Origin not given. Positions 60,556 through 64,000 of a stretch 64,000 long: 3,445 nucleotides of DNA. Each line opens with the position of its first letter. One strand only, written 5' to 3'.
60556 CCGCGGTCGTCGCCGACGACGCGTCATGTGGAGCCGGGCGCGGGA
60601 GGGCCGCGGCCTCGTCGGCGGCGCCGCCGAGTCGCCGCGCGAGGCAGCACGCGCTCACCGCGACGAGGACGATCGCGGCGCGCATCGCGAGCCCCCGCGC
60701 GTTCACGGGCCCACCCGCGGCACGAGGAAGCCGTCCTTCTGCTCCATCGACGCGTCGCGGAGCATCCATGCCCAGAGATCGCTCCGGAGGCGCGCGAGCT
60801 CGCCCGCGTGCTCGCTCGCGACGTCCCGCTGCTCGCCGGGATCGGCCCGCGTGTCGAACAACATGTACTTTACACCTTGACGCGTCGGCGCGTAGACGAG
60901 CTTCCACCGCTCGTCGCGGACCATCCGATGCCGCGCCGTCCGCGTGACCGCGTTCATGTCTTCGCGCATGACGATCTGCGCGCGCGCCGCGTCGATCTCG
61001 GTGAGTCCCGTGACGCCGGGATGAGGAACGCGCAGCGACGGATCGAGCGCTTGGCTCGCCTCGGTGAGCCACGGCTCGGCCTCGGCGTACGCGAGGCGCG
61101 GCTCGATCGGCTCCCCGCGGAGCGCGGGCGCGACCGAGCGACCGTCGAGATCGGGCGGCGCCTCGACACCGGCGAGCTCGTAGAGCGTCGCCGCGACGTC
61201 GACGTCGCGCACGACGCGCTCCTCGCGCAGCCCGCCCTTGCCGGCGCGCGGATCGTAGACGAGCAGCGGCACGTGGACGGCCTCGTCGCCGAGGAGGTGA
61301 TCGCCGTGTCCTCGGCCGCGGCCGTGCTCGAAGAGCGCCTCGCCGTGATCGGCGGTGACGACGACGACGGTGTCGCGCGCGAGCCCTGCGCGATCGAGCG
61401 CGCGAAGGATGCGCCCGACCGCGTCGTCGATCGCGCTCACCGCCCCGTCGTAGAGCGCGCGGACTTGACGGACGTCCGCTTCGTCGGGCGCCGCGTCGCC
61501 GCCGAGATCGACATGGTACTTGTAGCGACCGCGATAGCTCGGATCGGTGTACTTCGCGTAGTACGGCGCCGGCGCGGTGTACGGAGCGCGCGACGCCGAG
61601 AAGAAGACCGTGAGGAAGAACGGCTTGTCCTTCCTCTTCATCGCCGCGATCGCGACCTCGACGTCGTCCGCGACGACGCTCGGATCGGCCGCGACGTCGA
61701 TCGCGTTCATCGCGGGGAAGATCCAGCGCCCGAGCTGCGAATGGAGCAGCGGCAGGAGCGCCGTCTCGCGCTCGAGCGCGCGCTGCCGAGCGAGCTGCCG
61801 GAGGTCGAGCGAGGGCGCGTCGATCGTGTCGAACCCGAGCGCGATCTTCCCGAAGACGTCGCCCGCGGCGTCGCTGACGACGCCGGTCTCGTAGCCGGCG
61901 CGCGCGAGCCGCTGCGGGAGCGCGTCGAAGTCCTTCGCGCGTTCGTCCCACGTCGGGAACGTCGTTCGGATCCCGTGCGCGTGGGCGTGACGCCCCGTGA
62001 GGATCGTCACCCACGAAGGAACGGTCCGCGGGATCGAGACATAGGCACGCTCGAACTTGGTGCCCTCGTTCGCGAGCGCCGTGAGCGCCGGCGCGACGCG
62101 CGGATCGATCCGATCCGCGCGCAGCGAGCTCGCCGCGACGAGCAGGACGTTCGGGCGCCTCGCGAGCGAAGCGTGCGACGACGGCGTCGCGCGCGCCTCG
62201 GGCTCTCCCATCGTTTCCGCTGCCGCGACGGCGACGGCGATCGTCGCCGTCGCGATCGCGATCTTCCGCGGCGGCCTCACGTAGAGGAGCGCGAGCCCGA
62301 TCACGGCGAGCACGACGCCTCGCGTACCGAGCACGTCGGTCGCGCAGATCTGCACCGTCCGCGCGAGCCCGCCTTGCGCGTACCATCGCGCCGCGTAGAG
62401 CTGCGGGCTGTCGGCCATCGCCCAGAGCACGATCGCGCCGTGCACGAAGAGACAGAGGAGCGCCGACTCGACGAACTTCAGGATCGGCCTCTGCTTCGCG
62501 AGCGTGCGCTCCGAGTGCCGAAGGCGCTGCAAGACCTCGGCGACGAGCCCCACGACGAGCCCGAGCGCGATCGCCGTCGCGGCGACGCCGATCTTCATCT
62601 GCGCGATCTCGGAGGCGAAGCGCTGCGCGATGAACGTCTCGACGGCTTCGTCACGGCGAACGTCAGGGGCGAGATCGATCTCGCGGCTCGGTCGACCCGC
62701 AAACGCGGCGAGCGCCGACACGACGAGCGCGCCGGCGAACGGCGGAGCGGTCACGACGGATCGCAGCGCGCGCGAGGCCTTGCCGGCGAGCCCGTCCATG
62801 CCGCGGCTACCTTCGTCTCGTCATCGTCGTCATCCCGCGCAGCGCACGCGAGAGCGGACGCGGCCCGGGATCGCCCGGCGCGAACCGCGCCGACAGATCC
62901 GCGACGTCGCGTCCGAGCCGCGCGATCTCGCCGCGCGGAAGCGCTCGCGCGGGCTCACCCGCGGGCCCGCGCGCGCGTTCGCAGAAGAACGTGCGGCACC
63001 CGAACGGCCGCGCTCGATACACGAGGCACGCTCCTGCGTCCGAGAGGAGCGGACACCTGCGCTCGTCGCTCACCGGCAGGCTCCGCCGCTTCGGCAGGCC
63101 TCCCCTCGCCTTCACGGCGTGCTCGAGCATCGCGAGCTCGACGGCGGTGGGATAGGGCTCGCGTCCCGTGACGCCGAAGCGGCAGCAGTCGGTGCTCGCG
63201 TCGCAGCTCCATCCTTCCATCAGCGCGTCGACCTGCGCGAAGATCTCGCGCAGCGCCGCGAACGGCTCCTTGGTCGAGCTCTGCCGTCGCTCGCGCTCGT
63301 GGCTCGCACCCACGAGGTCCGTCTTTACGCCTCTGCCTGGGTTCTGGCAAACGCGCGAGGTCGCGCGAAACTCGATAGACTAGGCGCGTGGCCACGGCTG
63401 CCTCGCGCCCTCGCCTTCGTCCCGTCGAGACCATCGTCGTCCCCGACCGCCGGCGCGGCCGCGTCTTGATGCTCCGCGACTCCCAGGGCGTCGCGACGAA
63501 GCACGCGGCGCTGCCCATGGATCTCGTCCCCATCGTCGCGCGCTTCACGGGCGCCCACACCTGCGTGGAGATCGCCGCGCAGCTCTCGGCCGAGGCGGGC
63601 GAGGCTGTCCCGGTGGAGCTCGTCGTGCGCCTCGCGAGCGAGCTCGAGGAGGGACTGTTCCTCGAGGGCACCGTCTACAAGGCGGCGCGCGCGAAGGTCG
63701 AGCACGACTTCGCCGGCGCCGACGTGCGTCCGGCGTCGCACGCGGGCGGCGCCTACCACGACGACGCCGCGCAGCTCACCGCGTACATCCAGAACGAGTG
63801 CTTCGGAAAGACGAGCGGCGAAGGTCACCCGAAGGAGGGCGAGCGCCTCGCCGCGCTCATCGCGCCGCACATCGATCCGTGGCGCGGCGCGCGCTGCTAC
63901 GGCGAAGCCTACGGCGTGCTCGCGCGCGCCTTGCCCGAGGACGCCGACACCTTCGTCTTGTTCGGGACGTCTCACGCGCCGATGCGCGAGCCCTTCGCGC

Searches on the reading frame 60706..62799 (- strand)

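Call 69: search_protein_families(library=pfam, proteins=[window:60706-62799:-], max_evalue=0.00001)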
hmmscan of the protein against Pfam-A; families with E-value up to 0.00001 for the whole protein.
window:60706-62799:- (698 aa): 3 families
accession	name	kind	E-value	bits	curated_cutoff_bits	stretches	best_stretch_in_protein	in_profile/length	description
PF00884.28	Sulfatase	-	3.3e-41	142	25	1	216-545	1-301/301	Sulfatase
PF01663.27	Phosphodiest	-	4.8e-16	59.7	23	1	218-277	1-62/342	Type I phosphodiesterase / nucleotide pyrophosphatase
PF16347.10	SGSH_C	-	1e-13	52.1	29.3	1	502-563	10-71/154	N-sulphoglucosamine sulphohydrolase, C-terminal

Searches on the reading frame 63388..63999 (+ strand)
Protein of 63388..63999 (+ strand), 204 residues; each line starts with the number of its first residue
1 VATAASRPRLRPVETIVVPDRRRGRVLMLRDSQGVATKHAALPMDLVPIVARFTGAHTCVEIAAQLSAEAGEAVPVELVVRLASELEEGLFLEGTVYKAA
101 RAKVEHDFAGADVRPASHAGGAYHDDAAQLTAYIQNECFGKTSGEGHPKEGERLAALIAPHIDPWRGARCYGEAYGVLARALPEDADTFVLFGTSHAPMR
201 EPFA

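Call 71: search_protein_families(library=pfam, proteins=[window:63388-63999:+], max_evalue=0.001)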
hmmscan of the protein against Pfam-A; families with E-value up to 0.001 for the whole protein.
window:63388-63999:+ (204 aa): 1 family
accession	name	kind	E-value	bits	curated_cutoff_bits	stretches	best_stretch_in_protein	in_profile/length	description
PF01875.22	Memo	-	7.9e-09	35.5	27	1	116-203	2-79/269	Memo-like protein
